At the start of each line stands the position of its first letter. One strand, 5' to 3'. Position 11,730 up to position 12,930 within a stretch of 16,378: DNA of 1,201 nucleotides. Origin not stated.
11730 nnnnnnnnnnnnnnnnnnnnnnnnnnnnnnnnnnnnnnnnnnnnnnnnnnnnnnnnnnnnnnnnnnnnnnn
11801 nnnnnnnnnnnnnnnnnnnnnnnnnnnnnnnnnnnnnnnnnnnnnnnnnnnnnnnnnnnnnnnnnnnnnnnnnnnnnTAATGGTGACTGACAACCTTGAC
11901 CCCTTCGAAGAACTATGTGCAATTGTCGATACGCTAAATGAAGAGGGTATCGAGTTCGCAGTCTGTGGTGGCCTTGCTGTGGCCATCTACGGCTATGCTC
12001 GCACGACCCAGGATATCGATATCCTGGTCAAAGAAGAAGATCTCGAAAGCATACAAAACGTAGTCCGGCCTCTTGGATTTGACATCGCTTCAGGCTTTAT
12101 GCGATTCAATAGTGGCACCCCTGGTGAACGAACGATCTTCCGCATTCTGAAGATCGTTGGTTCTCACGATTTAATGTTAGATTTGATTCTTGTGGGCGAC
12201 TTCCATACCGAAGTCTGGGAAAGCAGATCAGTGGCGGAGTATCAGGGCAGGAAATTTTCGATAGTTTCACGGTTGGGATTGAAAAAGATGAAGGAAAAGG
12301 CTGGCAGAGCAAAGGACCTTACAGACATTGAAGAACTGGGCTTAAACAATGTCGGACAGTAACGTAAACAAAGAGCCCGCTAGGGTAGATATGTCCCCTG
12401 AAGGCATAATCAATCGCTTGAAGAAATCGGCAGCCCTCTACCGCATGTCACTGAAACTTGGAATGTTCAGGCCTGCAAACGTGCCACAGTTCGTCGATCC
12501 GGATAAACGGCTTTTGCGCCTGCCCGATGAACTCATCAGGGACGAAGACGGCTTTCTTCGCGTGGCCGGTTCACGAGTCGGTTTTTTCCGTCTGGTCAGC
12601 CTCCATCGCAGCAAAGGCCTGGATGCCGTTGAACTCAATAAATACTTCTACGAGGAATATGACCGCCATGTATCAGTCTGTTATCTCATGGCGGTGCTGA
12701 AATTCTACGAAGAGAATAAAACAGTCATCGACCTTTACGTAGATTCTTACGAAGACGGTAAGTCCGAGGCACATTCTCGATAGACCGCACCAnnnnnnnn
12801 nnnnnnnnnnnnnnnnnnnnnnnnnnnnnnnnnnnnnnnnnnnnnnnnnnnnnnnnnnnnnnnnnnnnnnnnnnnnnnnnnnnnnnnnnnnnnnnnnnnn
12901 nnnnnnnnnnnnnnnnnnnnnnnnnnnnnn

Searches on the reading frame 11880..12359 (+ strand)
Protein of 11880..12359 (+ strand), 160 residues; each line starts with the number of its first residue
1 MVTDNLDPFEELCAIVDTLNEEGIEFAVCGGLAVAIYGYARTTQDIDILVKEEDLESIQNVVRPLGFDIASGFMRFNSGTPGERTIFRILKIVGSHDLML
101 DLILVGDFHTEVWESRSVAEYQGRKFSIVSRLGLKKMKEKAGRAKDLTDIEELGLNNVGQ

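Call 5: search_protein_families(library=pfam, proteins=[window:11880-12359:+], max_evalue=0.01)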
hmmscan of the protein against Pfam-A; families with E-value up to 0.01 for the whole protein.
window:11880-12359:+ (160 aa): 5 families
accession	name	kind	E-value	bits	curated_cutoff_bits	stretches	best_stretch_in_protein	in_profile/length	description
PF14907.12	NTP_transf_5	-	5.3e-06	26.6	31.2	1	10-72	58-123/249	Uncharacterised nucleotidyltransferase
PF10706.15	Aminoglyc_resit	-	6.9e-05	23.4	21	1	12-71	2-63/149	Aminoglycoside-2''-adenylyltransferase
PF09970.15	DUF2204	-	0.0011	19.1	20.3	1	9-54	2-48/181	Nucleotidyl transferase of unknown function (DUF2204)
PF19502.5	DUF6036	-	0.0018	18.5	23.6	0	21-59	17-56/164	Nucleotidyltransferase of unknown function (DUF6036)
PF08843.17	AbiEii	-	0.0098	16.3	22.5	0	21-66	10-60/238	Nucleotidyl transferase AbiEii toxin, Type IV TA system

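Call 6: search_protein_families(library=padloc, proteins=[window:11880-12359:+], max_evalue=0.01)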
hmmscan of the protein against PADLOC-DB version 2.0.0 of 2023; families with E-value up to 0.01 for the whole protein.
window:11880-12359:+ (160 aa): 4 families
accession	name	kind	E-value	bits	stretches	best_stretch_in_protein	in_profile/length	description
PDLC02291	AbiEii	-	0.00021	18.7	1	26-83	56-112/310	AbiEii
PDLC02314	AbiEii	-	0.0018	15.6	1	25-78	52-105/290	AbiEii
PDLC00129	GajB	-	0.0073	12.9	0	14-57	244-288/594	UrvD helicase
PDLC02288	AbiEii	-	0.0078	13.1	0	26-61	53-91/294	AbiEii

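Call 7: search_protein_families(library=ncbifam, proteins=[window:11880-12359:+], max_evalue=0.01)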
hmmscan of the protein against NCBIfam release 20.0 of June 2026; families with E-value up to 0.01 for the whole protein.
window:11880-12359:+ (160 aa): 0 families

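Call 56: search_solved_structures(query=window:11880-12359:+, max_evalue=1, show_alignments=1)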
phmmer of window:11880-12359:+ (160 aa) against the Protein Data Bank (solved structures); distinct sequences matched with E-value up to 1: 3.
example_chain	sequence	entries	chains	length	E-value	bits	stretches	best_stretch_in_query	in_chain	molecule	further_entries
4hx0_A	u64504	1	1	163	0.14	15.2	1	12-62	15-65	Putative nucleotidyltransferase TM1012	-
2fcl_A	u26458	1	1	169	0.16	15.1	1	12-62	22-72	hypothetical protein TM1012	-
2ewr_A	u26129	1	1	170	0.16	15.1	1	12-62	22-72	hypothetical protein TM1012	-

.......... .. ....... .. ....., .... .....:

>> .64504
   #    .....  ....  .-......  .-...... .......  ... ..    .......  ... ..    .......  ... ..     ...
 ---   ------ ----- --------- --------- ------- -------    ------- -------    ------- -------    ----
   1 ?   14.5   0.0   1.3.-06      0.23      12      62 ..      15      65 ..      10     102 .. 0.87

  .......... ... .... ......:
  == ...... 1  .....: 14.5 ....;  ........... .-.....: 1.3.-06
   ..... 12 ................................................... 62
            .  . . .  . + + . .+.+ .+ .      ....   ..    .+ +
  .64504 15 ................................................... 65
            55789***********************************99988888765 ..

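Call 57: search_dna_similar(query=window:11880-12359:+, collection=plasmids, mode=protein, max_evalue=0.001, max_rows=15)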
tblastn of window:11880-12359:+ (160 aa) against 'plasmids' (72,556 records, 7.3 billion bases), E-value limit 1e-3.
Records with a match: 8; places in all: 9; records where one place covers at least 80% of the query: 8.
Best place of each record, by identity: <60% 8.
By first word of the organism name: Rhizobium 3; Vibrio 2; Pseudoalteromonas 2; Sinorhizobium 1.
By predicted mobility (MOB-suite, as given by PLSDB): non-mobilizable 6; mobilizable 1; conjugative 1.
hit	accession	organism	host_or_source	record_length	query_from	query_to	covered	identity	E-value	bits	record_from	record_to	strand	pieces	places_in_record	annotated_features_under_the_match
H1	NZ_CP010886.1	Vibrio parahaemolyticus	Shrimps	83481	10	156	92%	30.8%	2e-4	47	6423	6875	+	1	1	MazG-related protein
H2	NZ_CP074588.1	Pseudoalteromonas piscicida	mixed culture,water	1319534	17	157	88%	29.3%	1e-5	51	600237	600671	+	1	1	none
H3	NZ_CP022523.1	Pseudoalteromonas sp. NC201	pure culture,sea water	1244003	17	157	88%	28.7%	3e-5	50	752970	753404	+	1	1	none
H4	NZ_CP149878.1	Rhizobium sp. T1473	Medicago sativa,Cell Culture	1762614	10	154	91%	27.6%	3e-4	47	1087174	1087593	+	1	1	none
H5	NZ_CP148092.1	Rhizobium sp. T1470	Medicago sativa,cell culture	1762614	10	154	91%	27.6%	3e-4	47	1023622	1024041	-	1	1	none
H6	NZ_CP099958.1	Vibrio alginolyticus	Anadara tuberculosa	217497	19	156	86%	27.8%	8e-4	46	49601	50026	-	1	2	MazG-related protein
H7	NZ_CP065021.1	Sinorhizobium meliloti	Medicago sativa subsp. varia (Martyn) ...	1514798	15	153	87%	27.3%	8e-5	49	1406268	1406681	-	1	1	none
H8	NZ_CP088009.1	Rhizobium sp. T136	Melilotus albus,Cell culture,root nodule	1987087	15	154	88%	26.5%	3e-4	47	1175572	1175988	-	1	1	none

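Call 58: get_annotated_region(hit=H1, flank=3000)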
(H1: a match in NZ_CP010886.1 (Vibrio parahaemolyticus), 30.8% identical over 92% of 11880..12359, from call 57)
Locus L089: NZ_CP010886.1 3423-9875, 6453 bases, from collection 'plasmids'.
description: Vibrio parahaemolyticus strain CHN25 plasmid P2, complete sequence
organism: Vibrio parahaemolyticus (NCBI taxid 670)
taxonomy: Bacteria; Pseudomonadota; Gammaproteobacteria; Vibrionales; Vibrionaceae; Vibrio; Vibrio parahaemolyticus
host: -; source: Shrimps; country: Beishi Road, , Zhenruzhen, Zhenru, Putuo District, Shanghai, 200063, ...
typing (MOB-suite, as given by PLSDB): mobilizable; relaxase MOBP
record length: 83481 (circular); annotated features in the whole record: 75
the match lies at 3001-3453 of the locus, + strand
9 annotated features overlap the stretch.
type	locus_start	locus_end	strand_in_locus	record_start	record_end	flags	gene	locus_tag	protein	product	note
CDS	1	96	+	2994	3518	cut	-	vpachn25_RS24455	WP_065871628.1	GNAT family N-acetyltransferase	-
CDS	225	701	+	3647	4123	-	-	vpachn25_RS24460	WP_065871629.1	GNAT family N-acetyltransferase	-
CDS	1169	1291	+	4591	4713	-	-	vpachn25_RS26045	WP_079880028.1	DUF3265 domain-containing protein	-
CDS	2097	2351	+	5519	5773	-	-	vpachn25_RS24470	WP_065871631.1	hypothetical protein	-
CDS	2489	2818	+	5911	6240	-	-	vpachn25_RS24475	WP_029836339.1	hypothetical protein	-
CDS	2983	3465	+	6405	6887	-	-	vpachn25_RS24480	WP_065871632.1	MazG-related protein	-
CDS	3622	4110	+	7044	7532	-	-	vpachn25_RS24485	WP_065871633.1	SEL1-like repeat protein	-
CDS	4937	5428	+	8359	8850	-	-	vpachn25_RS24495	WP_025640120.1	RDD family protein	-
CDS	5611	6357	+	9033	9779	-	-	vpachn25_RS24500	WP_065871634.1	hypothetical protein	-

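Call 59: get_annotated_region(hit=H7, flank=3000)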
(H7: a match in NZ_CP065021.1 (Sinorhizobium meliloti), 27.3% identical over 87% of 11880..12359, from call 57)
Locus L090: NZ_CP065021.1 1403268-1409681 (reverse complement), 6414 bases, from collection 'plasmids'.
description: Sinorhizobium meliloti strain S35m plasmid pSymA, complete sequence
organism: Sinorhizobium meliloti (NCBI taxid 382)
taxonomy: Bacteria; Pseudomonadota; Alphaproteobacteria; Hyphomicrobiales; Rhizobiaceae; Sinorhizobium; Sinorhizobium meliloti
host: -; source: Medicago sativa subsp. varia (Martyn) Arcang; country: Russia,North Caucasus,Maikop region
typing (MOB-suite, as given by PLSDB): conjugative; relaxase MOBQ; mating-pair formation MPF_T
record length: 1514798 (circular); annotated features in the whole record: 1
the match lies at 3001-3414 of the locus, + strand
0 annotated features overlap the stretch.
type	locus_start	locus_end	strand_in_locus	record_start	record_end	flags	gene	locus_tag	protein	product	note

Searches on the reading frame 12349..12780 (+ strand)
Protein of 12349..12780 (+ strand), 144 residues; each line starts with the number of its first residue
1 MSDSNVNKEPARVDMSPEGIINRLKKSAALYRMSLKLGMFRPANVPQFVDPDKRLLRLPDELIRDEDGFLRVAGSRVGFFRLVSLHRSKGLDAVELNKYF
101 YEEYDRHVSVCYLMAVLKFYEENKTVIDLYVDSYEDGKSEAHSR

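Call 5: search_protein_families(library=pfam, proteins=[window:12349-12780:+], max_evalue=0.01)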
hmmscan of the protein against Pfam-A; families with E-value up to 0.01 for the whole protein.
window:12349-12780:+ (144 aa): 0 families

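Call 6: search_protein_families(library=padloc, proteins=[window:12349-12780:+], max_evalue=0.01)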
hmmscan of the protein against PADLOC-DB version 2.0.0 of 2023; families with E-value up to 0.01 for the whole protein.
window:12349-12780:+ (144 aa): 0 families

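Call 7: search_protein_families(library=ncbifam, proteins=[window:12349-12780:+], max_evalue=0.01)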
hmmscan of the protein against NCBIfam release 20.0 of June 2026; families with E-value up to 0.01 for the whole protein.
window:12349-12780:+ (144 aa): 0 families

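Call 28: search_protein_families(library=pfam, proteins=[window:12349-12780:+], max_evalue=10)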
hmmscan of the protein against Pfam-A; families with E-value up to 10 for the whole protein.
window:12349-12780:+ (144 aa): 0 families

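Call 48: find_homologous_proteins(query=window:12349-12780:+, max_evalue=0.001)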
Query window:12349-12780:+ (144 aa): 4 proteins with E <= 0.001 among 19 candidates.
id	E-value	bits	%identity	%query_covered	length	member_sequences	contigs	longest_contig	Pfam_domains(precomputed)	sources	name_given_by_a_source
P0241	6.8e-89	313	99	100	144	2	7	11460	-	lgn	-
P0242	1.6e-62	228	75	93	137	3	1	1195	-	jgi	-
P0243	6.1e-59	216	71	98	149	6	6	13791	-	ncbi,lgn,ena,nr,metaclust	ncbi:MAG: hypothetical protein QGF00_15690 [Planctomycetota bacterium]|nr:hypothetical protein [Plan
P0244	4.7e-56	207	67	98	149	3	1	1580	-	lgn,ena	-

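Call 65: search_protein_representatives(alignment_id=A6)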
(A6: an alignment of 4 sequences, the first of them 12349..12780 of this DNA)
Query: 4 sequences, 143 profile positions. Proteins with E-value up to 0.001 (for the whole library): 8; up to 1e-10: 1; up to 1e-30: 1. The best 8 are listed.
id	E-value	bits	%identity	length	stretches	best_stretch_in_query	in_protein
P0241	6.5e-81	285.6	-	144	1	2-143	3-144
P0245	8.4e-08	48.6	-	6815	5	28-91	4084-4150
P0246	3.2e-07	46.7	-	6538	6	52-90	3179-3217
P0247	8.8e-07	45.3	-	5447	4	52-91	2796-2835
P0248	1.4e-05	41.4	-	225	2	56-136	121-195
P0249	4.1e-05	39.9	-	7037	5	52-89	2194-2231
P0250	2.1e-04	37.5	-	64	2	11-42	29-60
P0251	4.1e-04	36.6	-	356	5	17-47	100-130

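Call 66: search_protein_families(library=pfam, proteins=[P0248, P0251, P0250], max_evalue=0.01)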
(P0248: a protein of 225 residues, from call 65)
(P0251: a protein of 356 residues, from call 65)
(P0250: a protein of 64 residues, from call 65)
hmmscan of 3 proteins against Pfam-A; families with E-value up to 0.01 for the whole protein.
P0248 (225 aa): 1 family
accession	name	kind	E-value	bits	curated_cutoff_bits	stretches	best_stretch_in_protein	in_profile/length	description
PF04255.20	DUF433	-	1e-12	48.1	23.6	2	13-59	10-56/56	Protein of unknown function (DUF433)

P0251 (356 aa): 4 families
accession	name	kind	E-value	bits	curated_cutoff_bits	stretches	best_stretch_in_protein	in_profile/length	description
PF12160.13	Fibrinogen_aC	-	7e-07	29.6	22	0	70-86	14-30/68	Fibrinogen alpha C domain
PF22363.1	MrkH_YcgR_like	-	5.3e-05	24.1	27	0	24-45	56-77/97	MrkH-like, YcgR-like domain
PF13071.11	DUF3935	-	0.0039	18.2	27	0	317-337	34-54/70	Protein of unknown function (DUF3935)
PF01664.22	Reo_sigma1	-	0.0043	16.8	27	0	137-178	134-175/229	Reovirus viral attachment protein sigma 1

P0250 (64 aa): 0 families

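Call 77: find_encoding_contigs(protein=P0244, flank=5000, max_places=3)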
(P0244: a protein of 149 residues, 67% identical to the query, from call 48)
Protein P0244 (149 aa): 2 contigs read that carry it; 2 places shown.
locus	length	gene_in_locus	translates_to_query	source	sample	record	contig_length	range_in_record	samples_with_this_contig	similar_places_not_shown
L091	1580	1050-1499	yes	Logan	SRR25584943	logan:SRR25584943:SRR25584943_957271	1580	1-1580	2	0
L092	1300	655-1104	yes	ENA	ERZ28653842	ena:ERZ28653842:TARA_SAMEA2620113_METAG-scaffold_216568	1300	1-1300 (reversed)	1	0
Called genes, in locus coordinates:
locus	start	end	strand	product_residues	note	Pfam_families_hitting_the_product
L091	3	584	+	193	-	?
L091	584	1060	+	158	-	-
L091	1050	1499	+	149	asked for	-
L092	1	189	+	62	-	?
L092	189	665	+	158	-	-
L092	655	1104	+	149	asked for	-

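Call 78: find_encoding_contigs(protein=P0242, flank=5000, max_places=3)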
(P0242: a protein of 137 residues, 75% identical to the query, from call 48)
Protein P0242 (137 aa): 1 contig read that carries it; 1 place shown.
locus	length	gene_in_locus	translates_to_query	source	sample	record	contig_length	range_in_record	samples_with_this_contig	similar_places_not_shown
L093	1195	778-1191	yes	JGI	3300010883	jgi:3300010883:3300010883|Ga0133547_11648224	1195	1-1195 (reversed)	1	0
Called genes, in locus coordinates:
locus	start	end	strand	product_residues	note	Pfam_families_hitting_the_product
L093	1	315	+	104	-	?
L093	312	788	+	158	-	PF14907:NTP_transf_5 (weak)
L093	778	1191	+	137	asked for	-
